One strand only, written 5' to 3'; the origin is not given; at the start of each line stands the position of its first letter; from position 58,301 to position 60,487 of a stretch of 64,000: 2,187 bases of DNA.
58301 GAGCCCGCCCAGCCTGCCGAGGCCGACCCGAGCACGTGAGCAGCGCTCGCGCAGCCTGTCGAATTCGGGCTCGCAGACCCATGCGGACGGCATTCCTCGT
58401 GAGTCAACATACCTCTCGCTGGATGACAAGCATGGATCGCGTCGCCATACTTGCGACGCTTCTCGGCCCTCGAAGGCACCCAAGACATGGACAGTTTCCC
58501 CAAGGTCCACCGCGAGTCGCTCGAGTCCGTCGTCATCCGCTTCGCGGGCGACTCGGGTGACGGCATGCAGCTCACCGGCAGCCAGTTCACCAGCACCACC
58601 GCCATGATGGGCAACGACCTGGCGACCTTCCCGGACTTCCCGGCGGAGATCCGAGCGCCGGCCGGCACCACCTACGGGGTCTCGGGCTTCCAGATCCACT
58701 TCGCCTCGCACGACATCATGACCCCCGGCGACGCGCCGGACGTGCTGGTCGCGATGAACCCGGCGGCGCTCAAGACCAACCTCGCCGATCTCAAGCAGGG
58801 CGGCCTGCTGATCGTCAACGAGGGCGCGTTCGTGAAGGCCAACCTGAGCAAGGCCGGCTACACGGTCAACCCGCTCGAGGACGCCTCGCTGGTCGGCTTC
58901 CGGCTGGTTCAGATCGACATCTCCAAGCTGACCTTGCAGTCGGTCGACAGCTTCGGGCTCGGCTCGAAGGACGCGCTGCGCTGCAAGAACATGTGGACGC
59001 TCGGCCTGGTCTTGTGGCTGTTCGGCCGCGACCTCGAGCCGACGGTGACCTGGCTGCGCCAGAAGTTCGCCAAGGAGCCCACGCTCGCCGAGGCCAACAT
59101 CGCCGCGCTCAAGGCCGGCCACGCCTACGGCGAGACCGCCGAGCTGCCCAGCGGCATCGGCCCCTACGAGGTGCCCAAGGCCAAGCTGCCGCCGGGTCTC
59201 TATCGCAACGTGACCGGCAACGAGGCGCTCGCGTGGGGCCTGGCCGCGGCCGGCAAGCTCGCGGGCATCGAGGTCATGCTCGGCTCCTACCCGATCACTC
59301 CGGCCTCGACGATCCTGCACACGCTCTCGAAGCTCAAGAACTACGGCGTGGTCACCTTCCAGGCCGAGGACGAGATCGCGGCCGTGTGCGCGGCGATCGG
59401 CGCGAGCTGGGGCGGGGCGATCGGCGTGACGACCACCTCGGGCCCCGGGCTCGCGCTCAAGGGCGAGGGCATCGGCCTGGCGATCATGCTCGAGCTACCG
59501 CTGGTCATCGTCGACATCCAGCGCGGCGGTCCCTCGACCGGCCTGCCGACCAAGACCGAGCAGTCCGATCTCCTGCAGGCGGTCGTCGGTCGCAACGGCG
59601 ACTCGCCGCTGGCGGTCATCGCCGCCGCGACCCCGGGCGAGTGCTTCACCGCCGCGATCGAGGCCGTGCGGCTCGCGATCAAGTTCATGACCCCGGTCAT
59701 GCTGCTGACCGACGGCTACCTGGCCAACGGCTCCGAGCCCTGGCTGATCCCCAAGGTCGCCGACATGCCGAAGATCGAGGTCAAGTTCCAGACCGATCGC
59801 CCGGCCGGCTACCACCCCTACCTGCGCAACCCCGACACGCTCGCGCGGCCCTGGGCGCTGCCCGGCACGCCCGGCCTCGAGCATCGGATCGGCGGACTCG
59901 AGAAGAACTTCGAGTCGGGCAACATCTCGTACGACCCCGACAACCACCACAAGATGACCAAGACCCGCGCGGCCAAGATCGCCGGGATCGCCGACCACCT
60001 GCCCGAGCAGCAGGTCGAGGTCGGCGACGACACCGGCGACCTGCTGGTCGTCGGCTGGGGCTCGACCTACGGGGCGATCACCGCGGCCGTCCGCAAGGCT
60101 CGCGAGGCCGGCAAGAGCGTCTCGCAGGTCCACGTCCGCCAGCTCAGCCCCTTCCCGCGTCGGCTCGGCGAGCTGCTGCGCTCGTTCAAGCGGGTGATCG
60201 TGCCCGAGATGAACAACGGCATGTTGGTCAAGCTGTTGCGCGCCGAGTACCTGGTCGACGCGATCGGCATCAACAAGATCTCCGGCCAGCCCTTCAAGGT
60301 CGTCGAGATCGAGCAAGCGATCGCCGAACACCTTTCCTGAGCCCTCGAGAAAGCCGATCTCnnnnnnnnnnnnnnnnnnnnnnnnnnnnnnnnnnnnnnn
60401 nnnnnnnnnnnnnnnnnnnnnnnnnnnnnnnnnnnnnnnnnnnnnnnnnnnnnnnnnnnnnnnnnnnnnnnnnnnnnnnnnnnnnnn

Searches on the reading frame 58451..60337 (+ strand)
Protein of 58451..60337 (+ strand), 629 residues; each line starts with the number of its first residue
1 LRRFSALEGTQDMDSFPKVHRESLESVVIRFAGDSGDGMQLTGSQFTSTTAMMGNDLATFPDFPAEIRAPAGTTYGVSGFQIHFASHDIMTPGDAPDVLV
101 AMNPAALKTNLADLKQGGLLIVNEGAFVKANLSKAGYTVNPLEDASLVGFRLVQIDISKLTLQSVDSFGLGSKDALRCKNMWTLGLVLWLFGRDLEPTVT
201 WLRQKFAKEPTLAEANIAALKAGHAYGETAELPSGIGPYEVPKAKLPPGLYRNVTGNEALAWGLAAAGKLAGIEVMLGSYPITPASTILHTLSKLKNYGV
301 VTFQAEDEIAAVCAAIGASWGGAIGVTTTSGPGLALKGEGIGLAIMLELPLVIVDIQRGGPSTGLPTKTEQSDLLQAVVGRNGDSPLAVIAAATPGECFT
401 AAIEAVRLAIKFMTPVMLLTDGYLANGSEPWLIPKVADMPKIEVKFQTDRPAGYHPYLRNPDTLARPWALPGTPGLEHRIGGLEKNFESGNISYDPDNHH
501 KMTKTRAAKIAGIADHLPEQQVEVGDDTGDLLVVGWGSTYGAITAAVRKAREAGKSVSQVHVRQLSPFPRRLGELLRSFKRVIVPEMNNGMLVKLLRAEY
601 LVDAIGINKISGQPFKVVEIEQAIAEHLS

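Call 68: search_protein_families(library=pfam, proteins=[window:58451-60337:+], max_evalue=0.01)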
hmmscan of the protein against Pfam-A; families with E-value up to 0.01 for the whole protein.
window:58451-60337:+ (629 aa): 4 families
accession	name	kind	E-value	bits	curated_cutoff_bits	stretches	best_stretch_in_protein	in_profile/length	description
PF01855.24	POR_N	-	1.7e-53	182.1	27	1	270-484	5-217/231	Pyruvate flavodoxin/ferredoxin oxidoreductase, thiamine diP-bdg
PF01558.24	POR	-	1.3e-27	97.5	27.4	1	36-224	2-172/173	Pyruvate ferredoxin/flavodoxin oxidoreductase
PF17147.9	PFOR_II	-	2.6e-09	37.8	27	1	530-595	2-73/102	Pyruvate:ferredoxin oxidoreductase core domain II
PF02780.25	Transketolase_C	-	0.0032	17.8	25.9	1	522-586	3-68/124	Transketolase, C-terminal domain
